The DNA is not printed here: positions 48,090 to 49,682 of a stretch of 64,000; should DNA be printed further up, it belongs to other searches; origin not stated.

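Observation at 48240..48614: Histidine kinase sensor domain matching the plant ethylene-binding domain, including the Cu(I)-ligand Cys and His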

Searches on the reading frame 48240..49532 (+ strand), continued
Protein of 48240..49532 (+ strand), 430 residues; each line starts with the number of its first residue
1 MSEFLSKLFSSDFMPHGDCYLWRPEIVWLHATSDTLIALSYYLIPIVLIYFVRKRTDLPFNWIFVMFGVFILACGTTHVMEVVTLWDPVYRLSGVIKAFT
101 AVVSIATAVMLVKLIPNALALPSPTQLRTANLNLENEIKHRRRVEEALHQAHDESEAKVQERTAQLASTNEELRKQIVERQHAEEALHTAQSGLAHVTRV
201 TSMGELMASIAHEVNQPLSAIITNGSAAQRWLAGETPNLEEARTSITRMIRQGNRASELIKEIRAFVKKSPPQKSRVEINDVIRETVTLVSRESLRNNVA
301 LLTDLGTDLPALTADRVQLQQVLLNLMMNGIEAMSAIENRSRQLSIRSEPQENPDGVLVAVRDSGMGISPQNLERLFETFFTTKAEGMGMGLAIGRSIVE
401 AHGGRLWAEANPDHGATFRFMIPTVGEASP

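Call 30: find_homologous_proteins(query=window:48240-49529:+, max_evalue=1e-20)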
Query window:48240-49529:+ (430 aa): 7996 proteins with E <= 1e-20 among 8000 candidates; the best 120 are listed.
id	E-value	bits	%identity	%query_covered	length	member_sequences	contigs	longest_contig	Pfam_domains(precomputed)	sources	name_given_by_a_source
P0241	7.9e-258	873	92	100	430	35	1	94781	PF02518.32,PF00512.32,PF25487.2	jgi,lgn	jgi:C4-dicarboxylate-specific signal transduction histidine kinase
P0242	6.7e-253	857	91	100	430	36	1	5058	PF02518.32,PF00512.32,PF25487.2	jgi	jgi:C4-dicarboxylate-specific signal transduction histidine kinase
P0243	2.9e-245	832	88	100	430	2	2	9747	PF02518.32,PF00512.32,PF25487.2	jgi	jgi:C4-dicarboxylate-specific signal transduction histidine kinase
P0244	1.3e-243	826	88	100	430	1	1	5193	PF02518.32,PF00512.32,PF25487.2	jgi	jgi:C4-dicarboxylate-specific signal transduction histidine kinase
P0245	1.1e-242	823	87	100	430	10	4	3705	PF02518.32,PF00512.32,PF25487.2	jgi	jgi:C4-dicarboxylate-specific signal transduction histidine kinase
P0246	4.3e-239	811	86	100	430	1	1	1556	PF02518.32,PF00512.32,PF25487.2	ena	-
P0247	3.0e-233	792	85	100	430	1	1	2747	PF02518.32,PF00512.32,PF25487.2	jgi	jgi:C4-dicarboxylate-specific signal transduction histidine kinase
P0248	2.3e-220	750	81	100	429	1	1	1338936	PF02518.32,PF00512.32,PF25487.2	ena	-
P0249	1.4e-216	737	77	100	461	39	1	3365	PF02518.32,PF00512.32,PF25487.2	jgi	jgi:C4-dicarboxylate-specific signal transduction histidine kinase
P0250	2.0e-215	733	78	99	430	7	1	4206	PF02518.32,PF00512.32,PF25487.2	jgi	jgi:C4-dicarboxylate-specific signal transduction histidine kinase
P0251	8.8e-215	731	76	100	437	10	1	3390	PF02518.32,PF00512.32,PF25487.2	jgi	jgi:C4-dicarboxylate-specific signal transduction histidine kinase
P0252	4.7e-214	729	78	100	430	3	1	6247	PF02518.32,PF00512.32,PF25487.2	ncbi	ncbi:MAG: sensor histidine kinase [Burkholderiales bacterium]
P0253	4.7e-213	726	77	100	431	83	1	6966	PF02518.32,PF00512.32,PF25487.2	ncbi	ncbi:MAG: sensor histidine kinase [Burkholderiales bacterium]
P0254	5.1e-212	722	75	100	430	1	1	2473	PF02518.32,PF00512.32,PF25487.2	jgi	jgi:C4-dicarboxylate-specific signal transduction histidine kinase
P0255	6.0e-212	722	75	100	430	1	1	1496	PF02518.32,PF00512.32,PF25487.2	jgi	jgi:C4-dicarboxylate-specific signal transduction histidine kinase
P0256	6.9e-212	722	75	100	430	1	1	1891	PF02518.32,PF00512.32,PF25487.2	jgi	jgi:C4-dicarboxylate-specific signal transduction histidine kinase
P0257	7.2e-212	722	75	100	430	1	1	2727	PF02518.32,PF00512.32,PF25487.2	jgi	jgi:C4-dicarboxylate-specific signal transduction histidine kinase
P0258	4.2e-211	719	75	100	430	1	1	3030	PF02518.32,PF00512.32,PF25487.2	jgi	jgi:C4-dicarboxylate-specific signal transduction histidine kinase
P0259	6.3e-210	715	76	99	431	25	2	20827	PF02518.32,PF00512.32,PF25487.2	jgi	jgi:C4-dicarboxylate-specific signal transduction histidine kinase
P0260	2.2e-205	700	74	99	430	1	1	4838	PF02518.32,PF00512.32,PF25487.2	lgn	-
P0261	3.8e-204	696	75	97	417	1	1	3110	PF02518.32,PF00512.32,PF25487.2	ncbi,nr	ncbi:MAG: integral rane sensor hybrid histidine kinase [Candidatus Binatus sp.]|nr:integral rane sen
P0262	4.9e-203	693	89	84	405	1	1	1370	PF00512.32,PF25487.2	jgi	-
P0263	4.4e-201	686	73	99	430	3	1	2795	PF02518.32,PF00512.32,PF25487.2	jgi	jgi:C4-dicarboxylate-specific signal transduction histidine kinase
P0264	2.6e-200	684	73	99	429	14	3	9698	PF02518.32,PF00512.32,PF25487.2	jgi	jgi:C4-dicarboxylate-specific signal transduction histidine kinase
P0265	4.5e-185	633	66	100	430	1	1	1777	PF02518.32,PF00512.32,PF25487.2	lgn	-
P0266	8.6e-184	629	65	98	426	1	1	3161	PF02518.32,PF00512.32,PF25487.2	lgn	-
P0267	5.5e-178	610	66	98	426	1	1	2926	PF02518.32,PF00512.32,PF25487.2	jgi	jgi:C4-dicarboxylate-specific signal transduction histidine kinase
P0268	8.1e-178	610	65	98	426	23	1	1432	PF02518.32,PF00512.32,PF25487.2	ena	-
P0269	1.3e-176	606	65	98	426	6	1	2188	PF02518.32,PF00512.32,PF25487.2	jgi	jgi:C4-dicarboxylate-specific signal transduction histidine kinase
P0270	1.7e-176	605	65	98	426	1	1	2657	PF02518.32,PF00512.32,PF25487.2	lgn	-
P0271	1.7e-176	605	65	98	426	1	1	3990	PF02518.32,PF00512.32,PF25487.2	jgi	jgi:C4-dicarboxylate-specific signal transduction histidine kinase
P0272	6.1e-176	603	65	98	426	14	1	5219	PF02518.32,PF00512.32,PF25487.2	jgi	jgi:C4-dicarboxylate-specific signal transduction histidine kinase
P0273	1.0e-173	596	76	85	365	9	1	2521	PF02518.32,PF00512.32,PF25487.2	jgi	jgi:C4-dicarboxylate-specific signal transduction histidine kinase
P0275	1.6e-172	592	63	98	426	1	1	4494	PF02518.32,PF00512.32,PF25487.2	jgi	jgi:C4-dicarboxylate-specific signal transduction histidine kinase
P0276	3.9e-170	584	63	98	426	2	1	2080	PF02518.32,PF00512.32,PF25487.2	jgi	jgi:C4-dicarboxylate-specific signal transduction histidine kinase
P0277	4.3e-170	584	60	57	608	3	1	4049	PF13185.13,PF01590.33,PF02518.32,PF00512.32,PF25487.2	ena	-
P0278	5.4e-168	577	65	47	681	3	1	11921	PF08447.19,PF13426.14,PF13188.14,PF08448.17,PF02518.32,PF00512.32,PF00989.32,PF25487.2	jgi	jgi:PAS domain S-box-containing protein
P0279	2.6e-167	575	56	59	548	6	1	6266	PF08447.19,PF13426.14,PF13188.14,PF08448.17,PF02518.32,PF00512.32,PF00989.32,PF25487.2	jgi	-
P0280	6.5e-167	574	67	46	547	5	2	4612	PF08447.19,PF13426.14,PF08448.17,PF02518.32,PF00512.32,PF00989.32,PF25487.2,PF06785.17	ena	-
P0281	1.0e-165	570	67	46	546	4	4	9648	PF08447.19,PF13426.14,PF08448.17,PF02518.32,PF00512.32,PF00989.32,PF25487.2,PF06785.17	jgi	jgi:PAS domain S-box-containing protein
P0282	2.5e-165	568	60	100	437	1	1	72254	PF02518.32,PF00512.32,PF25487.2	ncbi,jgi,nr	ncbi:MAG TPA: ATP-binding protein [Vicinamibacterales bacterium]|jgi:C4-dicarboxylate-specific signa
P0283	2.2e-164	565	52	62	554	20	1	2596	PF02518.32,PF00512.32,PF25487.2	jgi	jgi:PAS domain S-box-containing protein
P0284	3.9e-164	565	55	59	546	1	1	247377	PF08447.19,PF13426.14,PF08448.17,PF02518.32,PF00512.32,PF00989.32,PF25487.2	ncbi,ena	-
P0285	9.0e-164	563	53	59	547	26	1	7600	PF08447.19,PF13426.14,PF08448.17,PF02518.32,PF00512.32,PF00989.32,PF25487.2,PF06785.17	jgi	jgi:two-component system sensor kinase FixL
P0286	7.5e-163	560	68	45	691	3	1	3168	PF08447.19,PF13426.14,PF13188.14,PF08448.17,PF02518.32,PF00512.32,PF00989.32,PF25487.2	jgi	jgi:PAS domain S-box-containing protein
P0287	8.9e-163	560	55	58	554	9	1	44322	PF08447.19,PF02518.32,PF00512.32,PF25487.2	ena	-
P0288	9.4e-163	560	53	59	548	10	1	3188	PF08447.19,PF13426.14,PF13188.14,PF08448.17,PF02518.32,PF00512.32,PF00989.32,PF25487.2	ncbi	-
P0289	1.3e-162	560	54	59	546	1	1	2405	PF13426.14,PF08448.17,PF02518.32,PF00512.32,PF25487.2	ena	-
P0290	1.7e-162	559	48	68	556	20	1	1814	PF08447.19,PF02518.32,PF00512.32,PF25487.2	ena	-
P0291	2.6e-162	559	47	73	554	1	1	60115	PF08447.19,PF02518.32,PF00512.32,PF25487.2,PF06785.17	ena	-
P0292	4.3e-162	558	51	62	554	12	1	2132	PF02518.32,PF00512.32,PF25487.2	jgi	jgi:PAS domain S-box-containing protein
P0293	6.7e-162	557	54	59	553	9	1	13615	PF13426.14,PF13188.14,PF08448.17,PF02518.32,PF00512.32,PF00989.32,PF25487.2,PF06785.17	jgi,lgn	-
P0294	7.4e-162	557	63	47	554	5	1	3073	PF08447.19,PF02518.32,PF00512.32,PF00989.32,PF25487.2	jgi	jgi:signal transduction histidine kinase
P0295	7.8e-162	557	55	59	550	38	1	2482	PF08447.19,PF13426.14,PF13188.14,PF08448.17,PF02518.32,PF00512.32,PF00989.32,PF25487.2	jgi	jgi:PAS domain S-box-containing protein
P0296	1.0e-161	557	59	57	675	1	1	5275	PF08447.19,PF13426.14,PF13188.14,PF08448.17,PF02518.32,PF00512.32,PF00989.32,PF25487.2,PF06785.17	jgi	jgi:PAS domain S-box-containing protein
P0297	1.5e-161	556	50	67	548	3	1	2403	PF08447.19,PF13426.14,PF08448.17,PF02518.32,PF00512.32,PF00989.32,PF25487.2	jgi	jgi:PAS domain S-box-containing protein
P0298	4.7e-161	554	54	59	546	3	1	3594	PF08447.19,PF13426.14,PF08448.17,PF02518.32,PF00512.32,PF00989.32,PF25487.2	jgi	jgi:PAS domain S-box-containing protein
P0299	7.2e-161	554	59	98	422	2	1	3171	PF02518.32,PF00512.32,PF25487.2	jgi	jgi:C4-dicarboxylate-specific signal transduction histidine kinase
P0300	7.4e-161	554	54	59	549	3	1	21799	PF08447.19,PF08448.17,PF02518.32,PF00512.32,PF00989.32,PF25487.2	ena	-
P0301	7.8e-160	550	47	72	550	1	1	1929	PF08447.19,PF13426.14,PF13188.14,PF08448.17,PF02518.32,PF00512.32,PF00989.32,PF25487.2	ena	-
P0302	2.2e-159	549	54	59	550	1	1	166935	PF08447.19,PF13426.14,PF13188.14,PF08448.17,PF02518.32,PF00512.32,PF00989.32,PF25487.2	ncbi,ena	-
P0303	2.4e-159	549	66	43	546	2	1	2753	PF08447.19,PF13426.14,PF08448.17,PF02518.32,PF00512.32,PF00989.32,PF25487.2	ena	-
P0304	2.5e-159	549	55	59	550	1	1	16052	PF08447.19,PF13426.14,PF13188.14,PF08448.17,PF02518.32,PF00512.32,PF00989.32,PF25487.2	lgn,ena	-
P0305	3.8e-159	548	54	59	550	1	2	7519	PF13426.14,PF13188.14,PF08448.17,PF02518.32,PF00512.32,PF00989.32,PF25487.2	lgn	-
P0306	4.3e-159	548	65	46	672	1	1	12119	PF08447.19,PF13426.14,PF13188.14,PF08448.17,PF02518.32,PF00512.32,PF00989.32,PF25487.2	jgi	jgi:PAS domain S-box-containing protein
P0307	4.6e-159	548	55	59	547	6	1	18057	PF08447.19,PF13426.14,PF08448.17,PF02518.32,PF00512.32,PF25487.2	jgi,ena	-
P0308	4.9e-159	548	55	59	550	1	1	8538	PF08447.19,PF13426.14,PF13188.14,PF08448.17,PF02518.32,PF00512.32,PF00989.32,PF25487.2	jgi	-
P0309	5.6e-159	548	54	57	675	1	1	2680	PF08447.19,PF13426.14,PF08448.17,PF02518.32,PF00512.32,PF00989.32,PF25487.2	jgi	jgi:PAS domain S-box-containing protein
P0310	8.1e-159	547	52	59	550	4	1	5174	PF08447.19,PF13426.14,PF13188.14,PF08448.17,PF02518.32,PF00512.32,PF00989.32,PF25487.2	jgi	jgi:PAS domain S-box-containing protein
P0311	1.0e-158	547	57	57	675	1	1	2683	PF08447.19,PF13426.14,PF13188.14,PF08448.17,PF02518.32,PF00512.32,PF00989.32,PF25487.2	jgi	jgi:PAS domain S-box-containing protein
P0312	1.6e-158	546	52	59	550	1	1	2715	PF08447.19,PF13426.14,PF13188.14,PF08448.17,PF02518.32,PF00512.32,PF00989.32,PF25487.2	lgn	-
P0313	2.2e-158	546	58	99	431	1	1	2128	PF02518.32,PF00512.32,PF25487.2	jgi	jgi:C4-dicarboxylate-specific signal transduction histidine kinase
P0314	3.8e-158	545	47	72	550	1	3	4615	PF08447.19,PF13426.14,PF13188.14,PF08448.17,PF02518.32,PF00512.32,PF00989.32,PF25487.2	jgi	jgi:PAS domain S-box-containing protein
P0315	4.5e-158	545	53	59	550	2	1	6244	PF08447.19,PF13426.14,PF13188.14,PF08448.17,PF02518.32,PF00512.32,PF00989.32,PF25487.2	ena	-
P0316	5.7e-158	544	47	71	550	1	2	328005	PF08447.19,PF13426.14,PF13188.14,PF08448.17,PF02518.32,PF00512.32,PF00989.32,PF25487.2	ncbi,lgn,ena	-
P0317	6.3e-158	544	52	59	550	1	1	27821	PF08447.19,PF13426.14,PF13188.14,PF08448.17,PF02518.32,PF00512.32,PF00989.32,PF25487.2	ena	-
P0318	9.6e-158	543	54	59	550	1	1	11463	PF08447.19,PF13426.14,PF13188.14,PF08448.17,PF02518.32,PF00512.32,PF00989.32,PF25487.2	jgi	jgi:PAS domain S-box-containing protein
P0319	9.7e-158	543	55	58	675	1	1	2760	PF08447.19,PF13426.14,PF08448.17,PF02518.32,PF00512.32,PF00989.32,PF25487.2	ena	-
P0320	1.1e-157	543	55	59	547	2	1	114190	PF13426.14,PF08448.17,PF02518.32,PF00512.32,PF00989.32,PF25487.2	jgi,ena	-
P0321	1.9e-157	543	53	59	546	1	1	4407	PF08447.19,PF13426.14,PF08448.17,PF02518.32,PF00512.32,PF00989.32,PF25487.2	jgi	-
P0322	2.0e-157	542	52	59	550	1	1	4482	PF08447.19,PF13426.14,PF13188.14,PF08448.17,PF02518.32,PF00512.32,PF00989.32,PF25487.2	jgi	jgi:PAS domain S-box-containing protein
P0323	2.2e-157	542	52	59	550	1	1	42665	PF08447.19,PF13426.14,PF13188.14,PF08448.17,PF02518.32,PF00512.32,PF00989.32,PF25487.2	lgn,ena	-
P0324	2.2e-157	542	53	59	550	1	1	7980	PF08447.19,PF13426.14,PF13188.14,PF08448.17,PF02518.32,PF00512.32,PF00989.32,PF25487.2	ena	-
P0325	2.7e-157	542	53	59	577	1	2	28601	PF08447.19,PF13426.14,PF13188.14,PF08448.17,PF02518.32,PF00512.32,PF00989.32,PF25487.2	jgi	jgi:PAS domain S-box-containing protein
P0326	2.9e-157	542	47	71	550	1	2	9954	PF08447.19,PF13426.14,PF13188.14,PF08448.17,PF02518.32,PF00512.32,PF00989.32,PF25487.2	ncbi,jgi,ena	jgi:PAS domain S-box-containing protein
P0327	3.4e-157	542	52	59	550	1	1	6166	PF08447.19,PF13426.14,PF13188.14,PF08448.17,PF02518.32,PF00512.32,PF00989.32,PF25487.2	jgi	jgi:PAS domain S-box-containing protein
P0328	5.8e-157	541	53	59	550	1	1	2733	PF08447.19,PF13426.14,PF13188.14,PF08448.17,PF02518.32,PF00512.32,PF00989.32,PF25487.2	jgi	jgi:PAS domain S-box-containing protein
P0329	5.8e-157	541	52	59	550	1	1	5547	PF08447.19,PF13426.14,PF13188.14,PF08448.17,PF02518.32,PF00512.32,PF00989.32,PF25487.2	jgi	jgi:PAS domain S-box-containing protein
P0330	6.5e-157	541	57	98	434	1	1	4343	PF02518.32,PF00512.32,PF25487.2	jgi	-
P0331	1.0e-156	540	53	59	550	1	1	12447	PF08447.19,PF13426.14,PF13188.14,PF08448.17,PF02518.32,PF00512.32,PF00989.32,PF25487.2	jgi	jgi:PAS domain S-box-containing protein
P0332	1.8e-156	539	52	59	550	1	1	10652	PF08447.19,PF13426.14,PF13188.14,PF08448.17,PF02518.32,PF00512.32,PF00989.32,PF25487.2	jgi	jgi:PAS domain S-box-containing protein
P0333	2.6e-156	539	57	98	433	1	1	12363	PF02518.32,PF00512.32,PF25487.2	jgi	jgi:C4-dicarboxylate-specific signal transduction histidine kinase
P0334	2.9e-156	539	54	59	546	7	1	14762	PF08447.19,PF13426.14,PF08448.17,PF02518.32,PF00512.32,PF00989.32,PF25487.2,PF06785.17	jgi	jgi:PAS domain S-box-containing protein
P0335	3.4e-156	538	58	98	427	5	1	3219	PF02518.32,PF00512.32,PF25487.2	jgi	-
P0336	5.3e-156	538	54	59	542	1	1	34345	PF08447.19,PF13426.14,PF08448.17,PF02518.32,PF00512.32,PF00989.32,PF25487.2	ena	-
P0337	7.7e-156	537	50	59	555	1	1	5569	PF13426.14,PF13188.14,PF08448.17,PF02518.32,PF00512.32,PF00989.32,PF25487.2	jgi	jgi:PAS domain S-box-containing protein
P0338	1.1e-155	537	55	57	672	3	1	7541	PF08447.19,PF13426.14,PF08448.17,PF02518.32,PF00512.32,PF00989.32,PF25487.2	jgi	jgi:PAS domain S-box-containing protein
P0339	1.2e-155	537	47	71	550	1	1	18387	PF08447.19,PF13426.14,PF08448.17,PF02518.32,PF00512.32,PF00989.32,PF25487.2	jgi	jgi:PAS domain S-box-containing protein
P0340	2.1e-155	536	53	59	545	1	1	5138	PF08447.19,PF13426.14,PF13188.14,PF08448.17,PF02518.32,PF00512.32,PF00989.32,PF25487.2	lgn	-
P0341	2.1e-155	536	57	98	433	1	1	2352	PF02518.32,PF00512.32,PF25487.2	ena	-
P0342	2.2e-155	536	54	59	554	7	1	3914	PF08447.19,PF02518.32,PF00512.32,PF25487.2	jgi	jgi:C4-dicarboxylate-specific signal transduction histidine kinase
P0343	2.3e-155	536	58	98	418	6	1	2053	PF02518.32,PF00512.32,PF25487.2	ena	-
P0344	2.5e-155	536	57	98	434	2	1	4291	PF02518.32,PF00512.32,PF25487.2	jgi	-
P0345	3.2e-155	535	53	59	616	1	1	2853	PF08447.19,PF13426.14,PF13188.14,PF08448.17,PF02518.32,PF00512.32,PF00989.32,PF25487.2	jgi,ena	-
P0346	5.1e-155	535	58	98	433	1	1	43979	PF02518.32,PF00512.32,PF25487.2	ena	-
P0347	2.0e-154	533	51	59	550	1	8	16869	PF08447.19,PF13426.14,PF08448.17,PF02518.32,PF00512.32,PF00989.32,PF25487.2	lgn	-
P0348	2.3e-154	532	50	58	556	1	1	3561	PF13426.14,PF13188.14,PF08448.17,PF02518.32,PF00512.32,PF00989.32,PF25487.2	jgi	jgi:PAS domain S-box-containing protein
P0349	3.9e-154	532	49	58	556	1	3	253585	PF13426.14,PF13188.14,PF08448.17,PF02518.32,PF00512.32,PF00989.32,PF25487.2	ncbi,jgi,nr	ncbi:MAG TPA: PAS domain S-box protein [Candidatus Eremiobacteraceae bacterium]|nr:PAS domain S-box 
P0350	5.1e-154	531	57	98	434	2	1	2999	PF02518.32,PF00512.32,PF25487.2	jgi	-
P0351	6.6e-154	531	57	99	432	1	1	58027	PF02518.32,PF00512.32,PF25487.2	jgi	jgi:C4-dicarboxylate-specific signal transduction histidine kinase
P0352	8.5e-154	531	49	58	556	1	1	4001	PF13426.14,PF13188.14,PF08448.17,PF02518.32,PF00512.32,PF00989.32,PF25487.2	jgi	-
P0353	9.5e-154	530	66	44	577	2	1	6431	PF13426.14,PF13188.14,PF08448.17,PF02518.32,PF00512.32,PF00989.32,PF25487.2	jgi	jgi:PAS domain S-box-containing protein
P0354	1.0e-153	530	49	58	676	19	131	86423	PF08447.19,PF13426.14,PF13188.14,PF24820.2,PF08448.17,PF02518.32,PF00512.32,PF00989.32,PF25487.2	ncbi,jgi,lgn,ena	ncbi:MAG: PAS domain S-box protein [Verrucomicrobiia bacterium]|jgi:PAS domain S-box-containing prot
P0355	1.2e-153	530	52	60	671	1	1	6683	PF08447.19,PF13426.14,PF13188.14,PF08448.17,PF02518.32,PF00512.32,PF00989.32,PF25487.2,PF06785.17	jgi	jgi:PAS domain S-box-containing protein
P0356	1.3e-153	530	53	57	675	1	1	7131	PF08447.19,PF13426.14,PF08448.17,PF02518.32,PF00512.32,PF00989.32,PF25487.2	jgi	jgi:PAS domain S-box-containing protein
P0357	1.4e-153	530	56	99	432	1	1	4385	PF02518.32,PF00512.32,PF25487.2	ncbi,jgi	ncbi:MAG TPA: ATP-binding protein [Candidatus Dormibacteraeota bacterium]|jgi:C4-dicarboxylate-speci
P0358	1.6e-153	530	50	58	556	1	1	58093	PF13426.14,PF13188.14,PF08448.17,PF02518.32,PF00512.32,PF00989.32,PF25487.2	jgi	jgi:two-component system, LuxR family, sensor kinase FixL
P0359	1.8e-153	529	56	98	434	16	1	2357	PF02518.32,PF00512.32,PF25487.2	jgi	-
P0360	2.0e-153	529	59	100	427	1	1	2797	PF02518.32,PF00512.32,PF25487.2,PF06785.17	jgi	jgi:C4-dicarboxylate-specific signal transduction histidine kinase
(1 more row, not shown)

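Call 47: predict_structure(alignment_id=A3)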
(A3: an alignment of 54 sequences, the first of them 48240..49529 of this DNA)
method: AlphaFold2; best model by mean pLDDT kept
length: 430 residues; sequences in the alignment: 54
mean_pLDDT: 80.3   pTM: 0.46
mean pLDDT of the five models: 80.3, 77.7, 76.7, 74.3, 73.4
residues with pLDDT >= 90: 140; 70-90: 195; 50-70: 88; < 50: 7
segments of 3 or more residues with pLDDT < 50: 428-430
pLDDT, mean of each block of 10 residues (from residue 1): 54 53 69 84 83 66 75 82 70 70 72 57 74 91 94 94 95 93 83 59 58 78 90 91 93 84 61 82 91 87 91 89 92 83 93 89 90 82 72 87 91 91 67
secondary structure, 60 per line:
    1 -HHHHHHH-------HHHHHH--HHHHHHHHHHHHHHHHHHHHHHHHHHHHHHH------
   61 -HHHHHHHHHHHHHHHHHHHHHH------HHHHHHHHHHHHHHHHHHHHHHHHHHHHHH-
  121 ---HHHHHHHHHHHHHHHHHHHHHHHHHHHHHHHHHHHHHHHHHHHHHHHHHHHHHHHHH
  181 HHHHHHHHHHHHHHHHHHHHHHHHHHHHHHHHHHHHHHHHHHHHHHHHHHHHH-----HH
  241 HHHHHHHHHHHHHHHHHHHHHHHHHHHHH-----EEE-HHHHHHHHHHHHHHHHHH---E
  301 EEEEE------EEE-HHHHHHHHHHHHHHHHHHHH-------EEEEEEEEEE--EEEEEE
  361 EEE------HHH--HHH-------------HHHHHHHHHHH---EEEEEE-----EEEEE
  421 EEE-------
elements in order: H2-8 H16-21 H24-54 H62-83 H90-119 H124-233 H239-269 E275-277 H279-296 E300-305 E312-314 H316-335 E343-352 E355-363 H391-401 E405-410 E416-423
